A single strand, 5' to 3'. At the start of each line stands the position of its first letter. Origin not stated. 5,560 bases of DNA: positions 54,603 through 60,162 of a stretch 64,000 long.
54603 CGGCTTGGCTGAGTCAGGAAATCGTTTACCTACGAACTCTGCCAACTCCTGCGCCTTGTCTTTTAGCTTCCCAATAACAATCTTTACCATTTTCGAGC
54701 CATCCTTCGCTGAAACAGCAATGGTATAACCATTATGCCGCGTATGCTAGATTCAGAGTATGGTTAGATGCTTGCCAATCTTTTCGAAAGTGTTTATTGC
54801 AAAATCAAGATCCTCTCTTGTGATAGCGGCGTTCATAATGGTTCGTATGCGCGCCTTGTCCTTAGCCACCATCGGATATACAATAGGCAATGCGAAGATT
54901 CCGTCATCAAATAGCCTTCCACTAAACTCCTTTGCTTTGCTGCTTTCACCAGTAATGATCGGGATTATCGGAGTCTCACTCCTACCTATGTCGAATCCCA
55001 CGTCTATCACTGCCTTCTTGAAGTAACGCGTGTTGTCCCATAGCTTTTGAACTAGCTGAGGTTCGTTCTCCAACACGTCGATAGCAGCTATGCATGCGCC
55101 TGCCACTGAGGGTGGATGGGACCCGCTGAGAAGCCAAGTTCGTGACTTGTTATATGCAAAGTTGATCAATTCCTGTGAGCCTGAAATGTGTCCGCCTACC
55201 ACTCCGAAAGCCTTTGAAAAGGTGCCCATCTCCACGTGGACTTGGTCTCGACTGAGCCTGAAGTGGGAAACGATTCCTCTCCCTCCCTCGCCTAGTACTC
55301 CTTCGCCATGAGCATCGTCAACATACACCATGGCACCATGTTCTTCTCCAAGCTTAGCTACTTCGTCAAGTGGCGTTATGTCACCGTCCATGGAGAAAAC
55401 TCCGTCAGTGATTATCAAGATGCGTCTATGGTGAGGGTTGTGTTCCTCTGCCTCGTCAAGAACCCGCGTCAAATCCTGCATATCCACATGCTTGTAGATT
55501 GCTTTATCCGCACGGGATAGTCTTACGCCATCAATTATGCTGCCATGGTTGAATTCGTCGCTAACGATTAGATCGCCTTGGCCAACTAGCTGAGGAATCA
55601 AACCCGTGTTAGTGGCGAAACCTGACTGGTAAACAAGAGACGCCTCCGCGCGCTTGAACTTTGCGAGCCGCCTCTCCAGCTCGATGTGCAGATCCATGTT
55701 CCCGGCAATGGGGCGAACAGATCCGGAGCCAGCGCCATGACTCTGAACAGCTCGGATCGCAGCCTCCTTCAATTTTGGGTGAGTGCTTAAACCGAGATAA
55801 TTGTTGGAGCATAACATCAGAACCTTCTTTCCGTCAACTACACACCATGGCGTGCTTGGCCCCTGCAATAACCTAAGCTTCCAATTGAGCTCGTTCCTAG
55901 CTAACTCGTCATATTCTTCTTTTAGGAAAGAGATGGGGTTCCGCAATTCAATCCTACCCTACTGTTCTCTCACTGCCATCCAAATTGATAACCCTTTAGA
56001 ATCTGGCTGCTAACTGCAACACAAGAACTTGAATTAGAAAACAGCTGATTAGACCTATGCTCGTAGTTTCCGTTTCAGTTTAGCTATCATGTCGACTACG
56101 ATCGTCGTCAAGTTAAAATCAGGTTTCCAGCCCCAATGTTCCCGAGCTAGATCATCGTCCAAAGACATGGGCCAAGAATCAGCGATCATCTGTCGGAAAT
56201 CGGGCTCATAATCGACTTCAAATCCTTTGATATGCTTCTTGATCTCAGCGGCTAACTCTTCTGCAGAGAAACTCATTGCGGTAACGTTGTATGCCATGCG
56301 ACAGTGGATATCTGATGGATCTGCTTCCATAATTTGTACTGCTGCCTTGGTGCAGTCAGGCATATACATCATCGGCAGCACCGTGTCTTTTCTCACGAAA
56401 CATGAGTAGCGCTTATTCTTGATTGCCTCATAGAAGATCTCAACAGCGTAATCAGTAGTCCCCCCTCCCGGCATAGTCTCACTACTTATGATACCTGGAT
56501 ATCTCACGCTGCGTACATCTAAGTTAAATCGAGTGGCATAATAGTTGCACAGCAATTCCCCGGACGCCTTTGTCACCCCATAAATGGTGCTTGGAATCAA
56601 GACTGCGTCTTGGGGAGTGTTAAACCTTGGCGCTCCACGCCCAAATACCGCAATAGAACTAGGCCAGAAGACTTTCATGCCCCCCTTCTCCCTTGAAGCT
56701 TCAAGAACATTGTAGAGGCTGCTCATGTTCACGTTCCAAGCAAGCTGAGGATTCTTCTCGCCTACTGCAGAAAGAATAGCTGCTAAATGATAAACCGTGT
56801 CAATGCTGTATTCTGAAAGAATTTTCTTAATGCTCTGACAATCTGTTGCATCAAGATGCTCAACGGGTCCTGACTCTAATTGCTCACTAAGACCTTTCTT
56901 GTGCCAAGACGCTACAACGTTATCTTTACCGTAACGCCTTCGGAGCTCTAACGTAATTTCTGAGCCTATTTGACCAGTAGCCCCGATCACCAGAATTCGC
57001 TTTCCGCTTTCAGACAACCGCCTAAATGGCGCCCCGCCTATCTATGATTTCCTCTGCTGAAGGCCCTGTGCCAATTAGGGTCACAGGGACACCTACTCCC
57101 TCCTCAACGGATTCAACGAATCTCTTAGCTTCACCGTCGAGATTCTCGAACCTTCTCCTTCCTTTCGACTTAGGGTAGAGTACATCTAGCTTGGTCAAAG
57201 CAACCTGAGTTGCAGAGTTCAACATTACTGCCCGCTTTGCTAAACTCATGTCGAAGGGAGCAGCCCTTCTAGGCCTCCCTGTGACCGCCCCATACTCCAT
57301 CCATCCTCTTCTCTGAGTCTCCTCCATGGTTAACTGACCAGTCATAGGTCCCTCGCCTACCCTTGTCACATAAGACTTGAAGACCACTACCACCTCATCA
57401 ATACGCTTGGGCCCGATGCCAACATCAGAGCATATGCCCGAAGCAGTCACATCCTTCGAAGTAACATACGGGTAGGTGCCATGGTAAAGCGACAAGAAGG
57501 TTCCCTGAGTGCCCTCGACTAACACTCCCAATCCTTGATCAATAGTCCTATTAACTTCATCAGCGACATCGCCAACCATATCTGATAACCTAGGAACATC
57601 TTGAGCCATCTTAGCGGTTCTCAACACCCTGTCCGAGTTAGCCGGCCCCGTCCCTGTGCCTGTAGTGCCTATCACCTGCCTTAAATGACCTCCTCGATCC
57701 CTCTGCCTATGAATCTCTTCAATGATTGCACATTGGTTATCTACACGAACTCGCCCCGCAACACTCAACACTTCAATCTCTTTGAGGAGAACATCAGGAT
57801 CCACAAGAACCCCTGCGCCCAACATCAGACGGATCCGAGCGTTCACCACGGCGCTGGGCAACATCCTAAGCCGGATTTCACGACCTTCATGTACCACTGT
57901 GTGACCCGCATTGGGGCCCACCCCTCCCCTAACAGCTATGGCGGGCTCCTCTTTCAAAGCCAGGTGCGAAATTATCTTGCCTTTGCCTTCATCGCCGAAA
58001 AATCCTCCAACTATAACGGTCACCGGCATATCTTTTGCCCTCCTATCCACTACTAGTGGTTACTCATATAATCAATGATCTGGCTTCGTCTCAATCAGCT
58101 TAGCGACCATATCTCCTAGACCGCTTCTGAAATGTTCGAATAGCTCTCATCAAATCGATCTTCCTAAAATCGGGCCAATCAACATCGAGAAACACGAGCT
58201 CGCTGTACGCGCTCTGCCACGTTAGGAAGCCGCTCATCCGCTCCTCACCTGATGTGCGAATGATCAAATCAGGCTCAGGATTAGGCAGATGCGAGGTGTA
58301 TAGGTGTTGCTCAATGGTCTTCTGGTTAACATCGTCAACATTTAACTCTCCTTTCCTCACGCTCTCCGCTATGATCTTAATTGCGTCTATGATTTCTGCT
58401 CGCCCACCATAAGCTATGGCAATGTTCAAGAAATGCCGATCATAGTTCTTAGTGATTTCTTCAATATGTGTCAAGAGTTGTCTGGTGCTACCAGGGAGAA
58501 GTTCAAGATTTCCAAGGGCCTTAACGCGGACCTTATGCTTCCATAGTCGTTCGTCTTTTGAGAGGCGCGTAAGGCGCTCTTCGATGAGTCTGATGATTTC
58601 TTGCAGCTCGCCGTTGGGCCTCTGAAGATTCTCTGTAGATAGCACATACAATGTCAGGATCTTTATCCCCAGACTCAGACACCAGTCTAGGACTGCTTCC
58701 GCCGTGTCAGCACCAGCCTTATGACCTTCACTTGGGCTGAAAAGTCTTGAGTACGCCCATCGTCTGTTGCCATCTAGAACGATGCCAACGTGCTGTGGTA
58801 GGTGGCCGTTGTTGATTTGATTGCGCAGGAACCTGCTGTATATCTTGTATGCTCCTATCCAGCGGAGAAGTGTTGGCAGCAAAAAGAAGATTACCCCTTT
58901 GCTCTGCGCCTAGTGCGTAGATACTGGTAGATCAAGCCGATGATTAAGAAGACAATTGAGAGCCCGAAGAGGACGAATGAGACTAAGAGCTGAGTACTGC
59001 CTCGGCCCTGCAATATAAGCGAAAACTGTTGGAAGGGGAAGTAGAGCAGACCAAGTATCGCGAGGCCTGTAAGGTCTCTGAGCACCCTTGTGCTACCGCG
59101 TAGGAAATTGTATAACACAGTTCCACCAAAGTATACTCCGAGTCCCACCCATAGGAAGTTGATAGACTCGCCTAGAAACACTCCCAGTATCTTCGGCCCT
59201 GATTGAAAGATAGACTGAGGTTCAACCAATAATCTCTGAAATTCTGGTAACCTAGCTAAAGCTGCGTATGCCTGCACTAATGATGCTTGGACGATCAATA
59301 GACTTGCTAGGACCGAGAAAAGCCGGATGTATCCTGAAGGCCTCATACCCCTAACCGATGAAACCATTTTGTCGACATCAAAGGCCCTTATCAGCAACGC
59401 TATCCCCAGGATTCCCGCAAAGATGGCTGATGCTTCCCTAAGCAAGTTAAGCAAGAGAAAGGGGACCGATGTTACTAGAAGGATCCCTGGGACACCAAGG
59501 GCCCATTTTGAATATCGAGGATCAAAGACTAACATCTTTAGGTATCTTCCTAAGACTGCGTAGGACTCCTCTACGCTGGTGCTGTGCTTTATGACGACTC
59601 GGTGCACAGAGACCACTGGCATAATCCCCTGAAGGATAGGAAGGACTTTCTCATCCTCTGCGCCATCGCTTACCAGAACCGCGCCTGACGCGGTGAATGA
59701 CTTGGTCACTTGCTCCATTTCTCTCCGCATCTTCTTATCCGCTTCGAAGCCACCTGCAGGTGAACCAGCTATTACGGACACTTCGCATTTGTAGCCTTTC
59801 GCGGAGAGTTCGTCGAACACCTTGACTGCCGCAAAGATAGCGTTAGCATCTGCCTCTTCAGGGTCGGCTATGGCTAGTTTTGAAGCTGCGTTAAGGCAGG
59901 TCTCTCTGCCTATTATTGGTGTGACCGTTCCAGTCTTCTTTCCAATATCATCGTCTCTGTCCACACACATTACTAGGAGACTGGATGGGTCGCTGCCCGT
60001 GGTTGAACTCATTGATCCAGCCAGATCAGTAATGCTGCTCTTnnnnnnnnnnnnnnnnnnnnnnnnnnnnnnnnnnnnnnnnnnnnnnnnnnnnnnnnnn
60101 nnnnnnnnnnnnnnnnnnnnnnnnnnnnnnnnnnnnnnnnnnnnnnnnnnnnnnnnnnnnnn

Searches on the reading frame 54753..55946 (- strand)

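Call 68: search_protein_families(library=pfam, proteins=[window:54753-55946:-], max_evalue=0.0001)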
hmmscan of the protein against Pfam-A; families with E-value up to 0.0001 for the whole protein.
window:54753-55946:- (397 aa): 2 families
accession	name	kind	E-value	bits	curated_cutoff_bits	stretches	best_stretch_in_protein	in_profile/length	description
PF00155.27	Aminotran_1_2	-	4.1e-58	197.7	19.7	1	41-385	2-359/361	Aminotransferase class I and II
PF01053.26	Cys_Met_Meta_PP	-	4.9e-06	25.8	27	1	89-218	56-181/381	Cys/Met metabolism PLP-dependent enzyme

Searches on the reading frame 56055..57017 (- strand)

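Call 69: search_protein_families(library=pfam, proteins=[window:56055-57017:-], max_evalue=0.0001)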
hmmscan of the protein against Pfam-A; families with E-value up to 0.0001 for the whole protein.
window:56055-57017:- (320 aa): 6 families
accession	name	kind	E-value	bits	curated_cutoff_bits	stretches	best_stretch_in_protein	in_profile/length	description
PF01370.27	Epimerase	-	1.5e-27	97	20.9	1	8-233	1-228/240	NAD dependent epimerase/dehydratase family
PF16363.11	GDP_Man_Dehyd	-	5.4e-21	75.8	27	1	9-310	1-332/332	GDP-mannose 4,6 dehydratase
PF04321.23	RmlD_sub_bind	-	6.4e-14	52.1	27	1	7-158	2-137/287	RmlD substrate binding domain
PF02719.21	Polysacc_synt_2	-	2.2e-08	34.1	20.2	1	8-179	1-174/293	Polysaccharide biosynthesis protein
PF07993.18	NAD_binding_4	-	3.2e-07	30.2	20.1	1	71-213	88-245/258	Male sterility protein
PF01073.25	3Beta_HSD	-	1.3e-06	28.1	22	1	9-127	1-122/280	3-beta hydroxysteroid dehydrogenase/isomerase family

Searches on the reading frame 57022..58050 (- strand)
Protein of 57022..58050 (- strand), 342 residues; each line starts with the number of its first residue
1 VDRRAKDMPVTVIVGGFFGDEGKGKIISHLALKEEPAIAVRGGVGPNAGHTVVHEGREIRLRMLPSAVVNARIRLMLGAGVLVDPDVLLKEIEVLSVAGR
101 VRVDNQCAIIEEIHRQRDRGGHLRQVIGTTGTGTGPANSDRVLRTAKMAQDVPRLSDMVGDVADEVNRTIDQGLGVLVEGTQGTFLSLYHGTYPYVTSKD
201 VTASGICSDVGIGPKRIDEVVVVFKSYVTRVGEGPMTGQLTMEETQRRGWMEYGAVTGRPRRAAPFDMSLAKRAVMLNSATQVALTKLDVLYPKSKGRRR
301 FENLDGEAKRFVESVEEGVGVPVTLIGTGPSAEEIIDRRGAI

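Call 68: search_protein_families(library=pfam, proteins=[window:57022-58050:-], max_evalue=0.0001)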
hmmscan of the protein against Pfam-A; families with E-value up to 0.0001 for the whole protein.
window:57022-58050:- (342 aa): 1 family
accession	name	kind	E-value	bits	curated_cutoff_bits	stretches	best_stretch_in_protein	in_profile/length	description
PF00709.27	Adenylsucc_synt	-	2e-80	271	27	2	148-291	184-329/416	Adenylosuccinate synthetase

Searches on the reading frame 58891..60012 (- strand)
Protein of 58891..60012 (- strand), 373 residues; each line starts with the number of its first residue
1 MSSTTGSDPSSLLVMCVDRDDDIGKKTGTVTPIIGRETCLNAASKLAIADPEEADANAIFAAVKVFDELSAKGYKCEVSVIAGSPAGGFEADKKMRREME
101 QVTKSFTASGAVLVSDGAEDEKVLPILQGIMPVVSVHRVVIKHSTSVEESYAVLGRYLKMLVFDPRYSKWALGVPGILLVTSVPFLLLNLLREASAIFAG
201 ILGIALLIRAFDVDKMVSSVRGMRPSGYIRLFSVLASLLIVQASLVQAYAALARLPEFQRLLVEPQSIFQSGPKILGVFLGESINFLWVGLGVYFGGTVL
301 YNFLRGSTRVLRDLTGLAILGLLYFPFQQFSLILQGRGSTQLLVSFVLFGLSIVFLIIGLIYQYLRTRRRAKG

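Call 68: search_protein_families(library=pfam, proteins=[window:58891-60012:-], max_evalue=0.0001)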
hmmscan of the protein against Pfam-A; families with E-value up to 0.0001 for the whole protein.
window:58891-60012:- (373 aa): 1 family
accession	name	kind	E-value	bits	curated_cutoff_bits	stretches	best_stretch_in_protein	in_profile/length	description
PF04123.18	DUF373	-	9.2e-86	288.7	28.3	1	12-351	2-331/335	Domain of unknown function (DUF373)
